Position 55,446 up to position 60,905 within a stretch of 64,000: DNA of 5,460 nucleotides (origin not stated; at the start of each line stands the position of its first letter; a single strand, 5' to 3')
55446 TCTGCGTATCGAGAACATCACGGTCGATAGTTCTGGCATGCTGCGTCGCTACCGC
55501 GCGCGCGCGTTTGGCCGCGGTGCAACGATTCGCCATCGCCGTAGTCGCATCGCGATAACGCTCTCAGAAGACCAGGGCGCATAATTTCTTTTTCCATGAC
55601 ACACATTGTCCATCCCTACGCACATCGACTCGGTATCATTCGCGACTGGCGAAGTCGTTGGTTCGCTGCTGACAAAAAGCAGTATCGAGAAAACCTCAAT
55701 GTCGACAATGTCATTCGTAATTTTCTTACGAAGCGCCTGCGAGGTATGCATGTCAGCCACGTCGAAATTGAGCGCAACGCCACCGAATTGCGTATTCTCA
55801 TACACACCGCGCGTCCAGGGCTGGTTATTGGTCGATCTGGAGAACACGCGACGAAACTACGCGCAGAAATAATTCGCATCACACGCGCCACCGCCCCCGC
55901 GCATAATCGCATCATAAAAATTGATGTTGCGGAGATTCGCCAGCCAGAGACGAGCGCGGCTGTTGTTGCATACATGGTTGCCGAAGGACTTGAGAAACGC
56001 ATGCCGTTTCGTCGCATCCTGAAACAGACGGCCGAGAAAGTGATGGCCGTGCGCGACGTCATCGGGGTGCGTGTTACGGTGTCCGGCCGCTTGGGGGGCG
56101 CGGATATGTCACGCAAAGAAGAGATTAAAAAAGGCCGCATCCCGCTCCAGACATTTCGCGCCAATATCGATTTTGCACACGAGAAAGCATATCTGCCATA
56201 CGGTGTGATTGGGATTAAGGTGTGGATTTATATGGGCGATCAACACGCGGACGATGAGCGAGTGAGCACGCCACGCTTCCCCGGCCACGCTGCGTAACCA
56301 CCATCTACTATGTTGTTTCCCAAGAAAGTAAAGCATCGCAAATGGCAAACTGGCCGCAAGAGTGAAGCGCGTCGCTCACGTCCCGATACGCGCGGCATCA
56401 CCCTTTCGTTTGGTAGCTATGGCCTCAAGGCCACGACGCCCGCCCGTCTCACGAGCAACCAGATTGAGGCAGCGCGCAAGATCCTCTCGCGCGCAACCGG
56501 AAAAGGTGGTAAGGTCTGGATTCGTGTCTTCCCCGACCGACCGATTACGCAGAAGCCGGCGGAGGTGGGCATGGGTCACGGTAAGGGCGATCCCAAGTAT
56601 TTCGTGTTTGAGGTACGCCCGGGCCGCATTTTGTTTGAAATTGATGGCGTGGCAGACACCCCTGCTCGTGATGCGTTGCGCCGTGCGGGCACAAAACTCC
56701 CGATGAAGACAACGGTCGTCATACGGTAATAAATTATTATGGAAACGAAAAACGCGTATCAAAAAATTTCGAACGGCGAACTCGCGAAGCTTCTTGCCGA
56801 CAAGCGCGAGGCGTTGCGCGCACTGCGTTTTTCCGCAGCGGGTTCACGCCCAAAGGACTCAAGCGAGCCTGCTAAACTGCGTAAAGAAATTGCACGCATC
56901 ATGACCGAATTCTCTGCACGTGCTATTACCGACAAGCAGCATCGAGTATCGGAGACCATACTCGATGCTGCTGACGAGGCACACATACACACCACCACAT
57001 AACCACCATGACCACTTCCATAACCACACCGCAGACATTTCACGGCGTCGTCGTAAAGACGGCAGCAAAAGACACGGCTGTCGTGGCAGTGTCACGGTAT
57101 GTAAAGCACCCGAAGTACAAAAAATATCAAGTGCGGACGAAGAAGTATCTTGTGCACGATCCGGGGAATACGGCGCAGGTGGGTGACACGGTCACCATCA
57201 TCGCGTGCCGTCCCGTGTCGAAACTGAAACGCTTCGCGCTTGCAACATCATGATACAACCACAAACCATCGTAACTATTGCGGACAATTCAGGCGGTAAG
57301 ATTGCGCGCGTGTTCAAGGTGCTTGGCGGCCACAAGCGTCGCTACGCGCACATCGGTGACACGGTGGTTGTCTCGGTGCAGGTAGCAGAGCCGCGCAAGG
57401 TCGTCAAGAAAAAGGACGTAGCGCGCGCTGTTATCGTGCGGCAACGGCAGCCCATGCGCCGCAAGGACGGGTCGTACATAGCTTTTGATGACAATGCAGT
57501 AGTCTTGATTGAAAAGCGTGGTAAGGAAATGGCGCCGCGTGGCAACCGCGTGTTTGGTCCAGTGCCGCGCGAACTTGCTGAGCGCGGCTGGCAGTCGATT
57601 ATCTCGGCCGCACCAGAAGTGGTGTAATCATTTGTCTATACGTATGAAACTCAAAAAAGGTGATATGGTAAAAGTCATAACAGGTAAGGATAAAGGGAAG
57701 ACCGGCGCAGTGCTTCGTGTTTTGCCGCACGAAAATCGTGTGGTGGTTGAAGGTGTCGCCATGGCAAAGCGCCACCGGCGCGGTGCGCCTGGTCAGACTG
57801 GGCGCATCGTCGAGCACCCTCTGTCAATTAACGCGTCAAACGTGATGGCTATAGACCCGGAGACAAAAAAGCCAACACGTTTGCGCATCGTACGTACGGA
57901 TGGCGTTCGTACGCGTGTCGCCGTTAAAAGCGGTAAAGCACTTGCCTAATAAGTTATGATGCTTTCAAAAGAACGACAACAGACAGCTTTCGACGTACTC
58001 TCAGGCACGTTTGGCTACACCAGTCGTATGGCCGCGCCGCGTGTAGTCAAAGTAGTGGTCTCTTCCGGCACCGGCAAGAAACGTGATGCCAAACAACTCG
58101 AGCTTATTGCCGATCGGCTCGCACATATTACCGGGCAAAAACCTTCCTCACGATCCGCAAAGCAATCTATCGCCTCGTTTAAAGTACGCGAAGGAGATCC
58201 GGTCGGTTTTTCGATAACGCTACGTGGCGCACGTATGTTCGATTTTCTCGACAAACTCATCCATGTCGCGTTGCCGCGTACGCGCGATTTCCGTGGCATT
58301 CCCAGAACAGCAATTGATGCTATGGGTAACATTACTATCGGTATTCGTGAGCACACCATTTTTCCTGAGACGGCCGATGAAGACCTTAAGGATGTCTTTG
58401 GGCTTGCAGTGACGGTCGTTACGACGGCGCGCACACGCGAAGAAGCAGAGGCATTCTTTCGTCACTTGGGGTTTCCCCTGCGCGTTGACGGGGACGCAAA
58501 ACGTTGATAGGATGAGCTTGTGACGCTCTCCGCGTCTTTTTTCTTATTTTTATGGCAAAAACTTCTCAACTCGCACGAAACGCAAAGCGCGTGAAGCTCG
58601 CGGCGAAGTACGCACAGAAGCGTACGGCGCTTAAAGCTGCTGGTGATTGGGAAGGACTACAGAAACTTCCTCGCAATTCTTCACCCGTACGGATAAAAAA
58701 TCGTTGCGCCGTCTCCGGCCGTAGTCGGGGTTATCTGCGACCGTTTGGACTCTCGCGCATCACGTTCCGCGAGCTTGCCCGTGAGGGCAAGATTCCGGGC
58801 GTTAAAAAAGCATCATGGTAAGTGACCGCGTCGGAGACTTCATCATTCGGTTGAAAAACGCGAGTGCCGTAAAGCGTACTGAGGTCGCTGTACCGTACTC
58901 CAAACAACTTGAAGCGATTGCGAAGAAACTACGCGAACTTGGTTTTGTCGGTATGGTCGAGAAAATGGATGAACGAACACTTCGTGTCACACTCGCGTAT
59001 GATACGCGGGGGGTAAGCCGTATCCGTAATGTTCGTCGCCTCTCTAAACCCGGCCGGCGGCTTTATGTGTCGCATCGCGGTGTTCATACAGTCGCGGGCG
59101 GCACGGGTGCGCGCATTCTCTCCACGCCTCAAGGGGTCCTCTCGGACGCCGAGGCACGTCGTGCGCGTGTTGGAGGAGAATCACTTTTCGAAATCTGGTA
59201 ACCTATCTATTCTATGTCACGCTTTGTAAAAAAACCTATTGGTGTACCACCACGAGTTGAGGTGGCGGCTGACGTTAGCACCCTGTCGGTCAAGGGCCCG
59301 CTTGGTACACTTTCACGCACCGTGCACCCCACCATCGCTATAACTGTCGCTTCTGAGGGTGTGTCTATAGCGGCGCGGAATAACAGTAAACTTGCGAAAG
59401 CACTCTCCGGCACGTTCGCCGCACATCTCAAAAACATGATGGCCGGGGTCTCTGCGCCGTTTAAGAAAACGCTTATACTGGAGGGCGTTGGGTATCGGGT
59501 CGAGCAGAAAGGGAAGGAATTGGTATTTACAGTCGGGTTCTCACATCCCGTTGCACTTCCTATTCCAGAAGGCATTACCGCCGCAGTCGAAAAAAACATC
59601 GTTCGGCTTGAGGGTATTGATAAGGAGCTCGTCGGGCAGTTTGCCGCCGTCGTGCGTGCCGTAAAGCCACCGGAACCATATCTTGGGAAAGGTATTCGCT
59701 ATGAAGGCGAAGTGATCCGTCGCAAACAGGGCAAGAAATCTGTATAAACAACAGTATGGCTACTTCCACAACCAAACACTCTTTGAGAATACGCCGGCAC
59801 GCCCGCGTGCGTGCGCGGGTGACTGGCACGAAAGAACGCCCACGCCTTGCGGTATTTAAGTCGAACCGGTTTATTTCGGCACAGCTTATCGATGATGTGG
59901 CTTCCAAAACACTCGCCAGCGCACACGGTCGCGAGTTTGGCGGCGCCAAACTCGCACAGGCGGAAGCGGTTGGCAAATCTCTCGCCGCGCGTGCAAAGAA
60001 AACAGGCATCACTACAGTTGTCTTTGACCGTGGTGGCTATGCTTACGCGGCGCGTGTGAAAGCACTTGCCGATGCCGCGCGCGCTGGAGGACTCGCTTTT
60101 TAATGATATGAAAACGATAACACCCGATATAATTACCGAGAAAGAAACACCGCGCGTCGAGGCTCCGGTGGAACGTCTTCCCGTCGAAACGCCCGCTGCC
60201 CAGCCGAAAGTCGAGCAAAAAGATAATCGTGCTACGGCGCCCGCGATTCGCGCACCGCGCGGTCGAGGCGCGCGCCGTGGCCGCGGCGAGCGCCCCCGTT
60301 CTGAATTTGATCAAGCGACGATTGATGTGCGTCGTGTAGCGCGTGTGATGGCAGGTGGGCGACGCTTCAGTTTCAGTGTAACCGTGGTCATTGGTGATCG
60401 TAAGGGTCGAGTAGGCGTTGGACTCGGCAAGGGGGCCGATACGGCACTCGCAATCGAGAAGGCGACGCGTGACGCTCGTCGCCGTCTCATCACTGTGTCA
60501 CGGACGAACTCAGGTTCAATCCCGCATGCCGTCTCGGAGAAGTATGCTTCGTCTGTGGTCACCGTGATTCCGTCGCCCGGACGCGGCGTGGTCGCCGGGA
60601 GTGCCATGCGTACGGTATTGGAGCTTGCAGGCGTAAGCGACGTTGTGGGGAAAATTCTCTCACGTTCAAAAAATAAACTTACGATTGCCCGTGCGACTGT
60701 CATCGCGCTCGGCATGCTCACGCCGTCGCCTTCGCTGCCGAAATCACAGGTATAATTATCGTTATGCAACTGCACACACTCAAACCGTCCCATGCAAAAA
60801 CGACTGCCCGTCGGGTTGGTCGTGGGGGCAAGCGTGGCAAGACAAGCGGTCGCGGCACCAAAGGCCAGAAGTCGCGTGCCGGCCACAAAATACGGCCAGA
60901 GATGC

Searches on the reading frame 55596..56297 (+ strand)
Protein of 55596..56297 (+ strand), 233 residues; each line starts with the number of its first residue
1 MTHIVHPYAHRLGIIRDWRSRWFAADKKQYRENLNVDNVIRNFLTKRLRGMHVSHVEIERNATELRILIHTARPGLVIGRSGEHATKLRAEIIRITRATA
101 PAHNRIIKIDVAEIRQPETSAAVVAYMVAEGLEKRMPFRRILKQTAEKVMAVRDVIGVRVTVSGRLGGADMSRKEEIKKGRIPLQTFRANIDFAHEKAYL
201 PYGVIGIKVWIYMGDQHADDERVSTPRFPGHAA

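Call 17: search_protein_families(library=pfam, proteins=[window:55596-56297:+], max_evalue=0.001)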
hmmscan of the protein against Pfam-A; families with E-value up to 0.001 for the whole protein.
window:55596-56297:+ (233 aa): 2 families
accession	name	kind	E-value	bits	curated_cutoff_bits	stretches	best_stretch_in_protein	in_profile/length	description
PF00189.25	Ribosomal_S3_C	-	1e-27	96.9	34.1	1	128-211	1-83/83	Ribosomal protein S3, C-terminal domain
PF07650.23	KH_2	-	9.1e-13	48.3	22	1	40-118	2-77/78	KH domain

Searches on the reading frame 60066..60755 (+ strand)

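Call 17: search_protein_families(library=pfam, proteins=[window:60066-60755:+], max_evalue=0.001)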
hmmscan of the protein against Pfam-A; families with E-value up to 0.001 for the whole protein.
window:60066-60755:+ (229 aa): 2 families
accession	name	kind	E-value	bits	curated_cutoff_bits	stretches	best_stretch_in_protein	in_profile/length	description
PF00333.26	Ribosomal_S5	-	1.8e-21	76.4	27.1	1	82-144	2-64/65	Ribosomal protein S5, N-terminal domain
PF03719.21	Ribosomal_S5_C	-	1.5e-14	53.6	21.5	1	159-217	2-60/71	Ribosomal protein S5, C-terminal domain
